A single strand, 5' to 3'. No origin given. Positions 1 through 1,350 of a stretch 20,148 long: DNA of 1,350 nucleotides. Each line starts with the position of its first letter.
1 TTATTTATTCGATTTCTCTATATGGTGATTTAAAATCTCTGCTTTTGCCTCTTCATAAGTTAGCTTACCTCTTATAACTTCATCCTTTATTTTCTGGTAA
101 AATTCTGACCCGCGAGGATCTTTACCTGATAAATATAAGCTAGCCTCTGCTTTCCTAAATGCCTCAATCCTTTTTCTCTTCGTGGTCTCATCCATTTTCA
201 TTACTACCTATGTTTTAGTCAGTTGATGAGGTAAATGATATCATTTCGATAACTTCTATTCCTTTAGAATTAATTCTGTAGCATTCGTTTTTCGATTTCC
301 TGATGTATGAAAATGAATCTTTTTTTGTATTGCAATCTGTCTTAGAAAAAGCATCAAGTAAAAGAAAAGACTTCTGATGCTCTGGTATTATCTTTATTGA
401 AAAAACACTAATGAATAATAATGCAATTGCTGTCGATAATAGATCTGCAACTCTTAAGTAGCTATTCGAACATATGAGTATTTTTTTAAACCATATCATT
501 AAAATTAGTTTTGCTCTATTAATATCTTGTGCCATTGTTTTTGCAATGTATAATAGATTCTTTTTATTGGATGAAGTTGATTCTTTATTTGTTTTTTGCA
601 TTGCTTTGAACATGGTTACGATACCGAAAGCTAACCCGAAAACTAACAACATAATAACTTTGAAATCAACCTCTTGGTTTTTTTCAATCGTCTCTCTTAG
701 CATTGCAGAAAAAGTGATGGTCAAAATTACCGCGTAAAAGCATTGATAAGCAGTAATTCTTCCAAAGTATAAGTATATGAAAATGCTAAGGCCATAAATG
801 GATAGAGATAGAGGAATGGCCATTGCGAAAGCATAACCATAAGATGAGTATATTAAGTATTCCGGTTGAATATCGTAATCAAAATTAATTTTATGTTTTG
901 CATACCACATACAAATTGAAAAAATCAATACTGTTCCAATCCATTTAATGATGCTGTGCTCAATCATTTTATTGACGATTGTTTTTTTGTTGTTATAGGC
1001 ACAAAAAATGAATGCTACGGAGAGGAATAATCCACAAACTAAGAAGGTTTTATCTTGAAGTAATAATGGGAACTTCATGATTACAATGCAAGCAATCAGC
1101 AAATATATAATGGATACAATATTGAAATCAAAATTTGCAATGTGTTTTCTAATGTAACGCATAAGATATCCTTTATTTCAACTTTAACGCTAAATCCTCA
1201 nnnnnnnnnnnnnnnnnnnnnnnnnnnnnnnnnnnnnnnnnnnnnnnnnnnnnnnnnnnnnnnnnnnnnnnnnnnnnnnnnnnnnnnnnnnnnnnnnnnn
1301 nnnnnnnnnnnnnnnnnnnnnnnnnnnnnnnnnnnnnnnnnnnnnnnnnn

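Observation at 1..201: VbhA/YhfG-like small protein in which the inhibitory glutamate position is serine; its Fic partner, if any, lies just outside the window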

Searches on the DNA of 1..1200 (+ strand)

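Call 5: search_dna_similar(query=window:1-1200:+, collection=ecoli_genomes, mode=near)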
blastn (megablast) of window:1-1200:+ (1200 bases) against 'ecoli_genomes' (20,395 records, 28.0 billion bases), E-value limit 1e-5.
Records with a match: 17; places in all: 17; records where one place covers at least 80% of the query: 15.
Genomes with a match: 17 of 5426; with a place that covers at least 80% of the query: 15. Places per genome that has any: lowest 1, median 1, highest 1. On chromosomes: 17 places; on plasmids: 0.
Best place of each record, by identity: >=99% 8; 95-99% 9.
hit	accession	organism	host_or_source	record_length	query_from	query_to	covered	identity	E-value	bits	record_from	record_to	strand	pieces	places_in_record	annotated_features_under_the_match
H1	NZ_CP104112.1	Escherichia coli strain USDA-ARS-USMARC-51688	Bos taurus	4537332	1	1200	100%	100.0%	0e+0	2234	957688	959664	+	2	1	IS1-like element IS1A family transposase | hypothetical protein | antitoxin VbhA family protein | site-specific integrase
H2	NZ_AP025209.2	Escherichia coli strain 2017.06.04CC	Homo sapiens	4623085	1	1200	100%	100.0%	0e+0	2217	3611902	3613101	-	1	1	hypothetical protein | antitoxin VbhA family protein | site-specific integrase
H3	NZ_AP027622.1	Escherichia coli strain PSJ-12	Homo sapiens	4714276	1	1200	100%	100.0%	0e+0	2217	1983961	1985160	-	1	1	hypothetical protein | antitoxin VbhA family protein | site-specific integrase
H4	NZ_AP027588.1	Escherichia coli strain LR-64-1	Homo sapiens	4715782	1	1200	100%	100.0%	0e+0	2217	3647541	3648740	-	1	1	hypothetical protein | antitoxin VbhA family protein | site-specific integrase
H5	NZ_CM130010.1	Escherichia coli strain E3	Poultry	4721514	1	1200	100%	100.0%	0e+0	2217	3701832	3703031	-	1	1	hypothetical protein | antitoxin VbhA family protein | site-specific integrase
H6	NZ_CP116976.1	Escherichia coli strain CUVM53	Sus scrofa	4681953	1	1200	100%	99.3%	0e+0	2167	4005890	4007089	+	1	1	hypothetical protein | antitoxin VbhA family protein | site-specific integrase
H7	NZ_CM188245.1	Escherichia coli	chicken farms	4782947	1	1200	100%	99.3%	0e+0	2167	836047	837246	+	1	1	hypothetical protein | antitoxin VbhA family protein | site-specific integrase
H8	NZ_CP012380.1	Escherichia coli strain WAT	park pond water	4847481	1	1200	100%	98.1%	0e+0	2089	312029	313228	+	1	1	hypothetical protein | antitoxin VbhA family protein | site-specific integrase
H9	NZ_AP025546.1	Escherichia coli strain LR-06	Homo sapiens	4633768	1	1200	100%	98.1%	0e+0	2089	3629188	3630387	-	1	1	hypothetical protein | antitoxin VbhA family protein | site-specific integrase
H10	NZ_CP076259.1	Escherichia coli strain WY517-2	Homo sapiens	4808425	1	1200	100%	98.1%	0e+0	2089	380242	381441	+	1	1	hypothetical protein | antitoxin VbhA family protein | site-specific integrase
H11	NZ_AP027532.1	Escherichia coli strain LR-45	Homo sapiens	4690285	1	1200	100%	98.1%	0e+0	2089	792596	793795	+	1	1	hypothetical protein | antitoxin VbhA family protein | site-specific integrase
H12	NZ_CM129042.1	Escherichia coli strain 400660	Homo sapiens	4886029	1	1200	100%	98.1%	0e+0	2089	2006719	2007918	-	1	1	hypothetical protein | antitoxin VbhA family protein | site-specific integrase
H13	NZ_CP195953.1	Escherichia coli strain E2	Raw wastewater influent sample from the ...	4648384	1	1200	100%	98.1%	0e+0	2089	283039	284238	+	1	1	hypothetical protein | antitoxin VbhA family protein | site-specific integrase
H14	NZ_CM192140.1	Escherichia coli strain Ec-U9-2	Homo sapiens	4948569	1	1200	100%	98.1%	0e+0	2089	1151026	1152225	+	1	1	hypothetical protein | antitoxin VbhA family protein | site-specific integrase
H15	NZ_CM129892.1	Escherichia coli strain MB06022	seawater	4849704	1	1200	100%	98.0%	0e+0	2084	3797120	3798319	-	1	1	hypothetical protein | antitoxin VbhA family protein | site-specific integrase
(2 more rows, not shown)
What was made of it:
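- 1..201 (-): 66-aa FicA/VbhA-fold gene, Glu-less ('S-type'). It is the last gene of its transcription unit. PGAP name (call 5).
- On FicA / VbhA / YhfG antitoxins (Pfam PF18495, PF10832): PGAP uses the same name (call 5).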

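Call 6: get_annotated_region(hit=H2, flank=8000)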
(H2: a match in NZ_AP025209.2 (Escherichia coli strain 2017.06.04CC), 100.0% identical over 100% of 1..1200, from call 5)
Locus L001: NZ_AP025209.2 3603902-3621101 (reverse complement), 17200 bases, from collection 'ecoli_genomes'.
description: Escherichia coli strain 2017.06.04CC chromosome, complete genome
organism: Escherichia coli strain 2017.06.04CC (NCBI taxid 562)
replicon: chromosome; assembly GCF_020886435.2
host: Homo sapiens; source: -; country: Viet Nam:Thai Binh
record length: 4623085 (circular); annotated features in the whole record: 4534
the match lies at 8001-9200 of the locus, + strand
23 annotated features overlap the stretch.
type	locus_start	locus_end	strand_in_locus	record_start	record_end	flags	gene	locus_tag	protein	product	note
CDS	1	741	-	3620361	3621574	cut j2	-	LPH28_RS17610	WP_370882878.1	IS3 family transposase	programmed frameshift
sequence_feature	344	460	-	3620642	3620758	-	-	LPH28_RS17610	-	-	AL1L pseudoknot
CDS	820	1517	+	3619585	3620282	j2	-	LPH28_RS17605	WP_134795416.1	IS1-like element IS1SD family transposase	programmed frameshift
CDS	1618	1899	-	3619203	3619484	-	-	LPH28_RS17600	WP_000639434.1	hypothetical protein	-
CDS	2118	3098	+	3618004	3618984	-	-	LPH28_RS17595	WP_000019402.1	IS5-like element IS5 family transposase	-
CDS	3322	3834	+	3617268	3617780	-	-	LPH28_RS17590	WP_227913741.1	hypothetical protein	-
CDS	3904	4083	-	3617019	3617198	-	-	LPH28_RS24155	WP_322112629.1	hypothetical protein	-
CDS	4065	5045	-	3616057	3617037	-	-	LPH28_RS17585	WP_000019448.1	IS5-like element ISKpn26 family transposase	-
CDS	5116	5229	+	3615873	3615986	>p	-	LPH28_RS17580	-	conjugal transfer protein TraJ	incomplete; partial in the middle of a contig; missing N-terminus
CDS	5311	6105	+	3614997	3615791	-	trbJ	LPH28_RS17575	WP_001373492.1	P-type conjugative transfer protein TrbJ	-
CDS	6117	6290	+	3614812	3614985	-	-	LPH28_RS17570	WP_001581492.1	hypothetical protein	-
CDS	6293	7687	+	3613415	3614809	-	trbL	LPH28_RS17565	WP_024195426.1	P-type conjugative transfer protein TrbL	-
CDS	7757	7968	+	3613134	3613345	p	-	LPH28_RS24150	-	hypothetical protein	frameshifted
CDS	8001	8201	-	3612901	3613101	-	-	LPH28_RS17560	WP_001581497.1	antitoxin VbhA family protein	-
CDS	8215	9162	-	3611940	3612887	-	-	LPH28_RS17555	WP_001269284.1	hypothetical protein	-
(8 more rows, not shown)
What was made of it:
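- The E. coli islands are decayed and riddled with IS elements (call 6).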

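Call 7: get_annotated_region(hit=H8, flank=8000)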
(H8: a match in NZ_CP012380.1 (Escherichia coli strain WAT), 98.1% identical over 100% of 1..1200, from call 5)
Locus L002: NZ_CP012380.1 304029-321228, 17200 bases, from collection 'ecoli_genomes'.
description: Escherichia coli strain WAT chromosome, complete genome
organism: Escherichia coli strain WAT (NCBI taxid 562)
replicon: chromosome; assembly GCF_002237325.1
host: -; source: park pond water; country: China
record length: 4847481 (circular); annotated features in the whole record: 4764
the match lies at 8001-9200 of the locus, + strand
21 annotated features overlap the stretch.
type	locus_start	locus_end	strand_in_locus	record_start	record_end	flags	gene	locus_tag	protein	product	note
CDS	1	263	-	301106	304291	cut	-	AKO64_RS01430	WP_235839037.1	DEAD/DEAH box helicase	-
CDS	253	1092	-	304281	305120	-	-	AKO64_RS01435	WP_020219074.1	Hachiman antiphage defense system protein HamA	-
CDS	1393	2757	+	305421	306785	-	-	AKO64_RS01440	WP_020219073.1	hypothetical protein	-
CDS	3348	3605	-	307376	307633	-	-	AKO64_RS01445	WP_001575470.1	HigA family addiction module antitoxin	-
CDS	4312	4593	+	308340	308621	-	-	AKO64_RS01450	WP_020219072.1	hypothetical protein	-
CDS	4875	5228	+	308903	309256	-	traJ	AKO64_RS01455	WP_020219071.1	conjugal transfer transcriptional regulator TraJ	-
CDS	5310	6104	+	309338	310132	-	trbJ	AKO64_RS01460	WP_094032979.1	P-type conjugative transfer protein TrbJ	-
CDS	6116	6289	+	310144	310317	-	-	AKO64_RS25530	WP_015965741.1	hypothetical protein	-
CDS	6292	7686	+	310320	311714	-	trbL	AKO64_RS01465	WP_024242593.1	P-type conjugative transfer protein TrbL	-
CDS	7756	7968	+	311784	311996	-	-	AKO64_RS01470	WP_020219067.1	hypothetical protein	-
CDS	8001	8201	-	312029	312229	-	-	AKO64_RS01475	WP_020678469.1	antitoxin VbhA family protein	-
CDS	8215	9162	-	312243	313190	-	-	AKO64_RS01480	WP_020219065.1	hypothetical protein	-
CDS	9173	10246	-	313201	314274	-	-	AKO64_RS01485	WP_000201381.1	site-specific integrase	-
tRNA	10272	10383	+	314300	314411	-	-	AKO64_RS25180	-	tRNA-Ser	-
CDS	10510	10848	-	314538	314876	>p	-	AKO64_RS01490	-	LysR substrate-binding domain-containing protein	incomplete; partial in the middle of a contig; missing N-terminus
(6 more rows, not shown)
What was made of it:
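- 1173..2276 (-): Tyrosine integrase of the thrW island (PGAP start gives 357 aa, 1173..2246). Annotated site-specific integrase (calls 6, 7).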
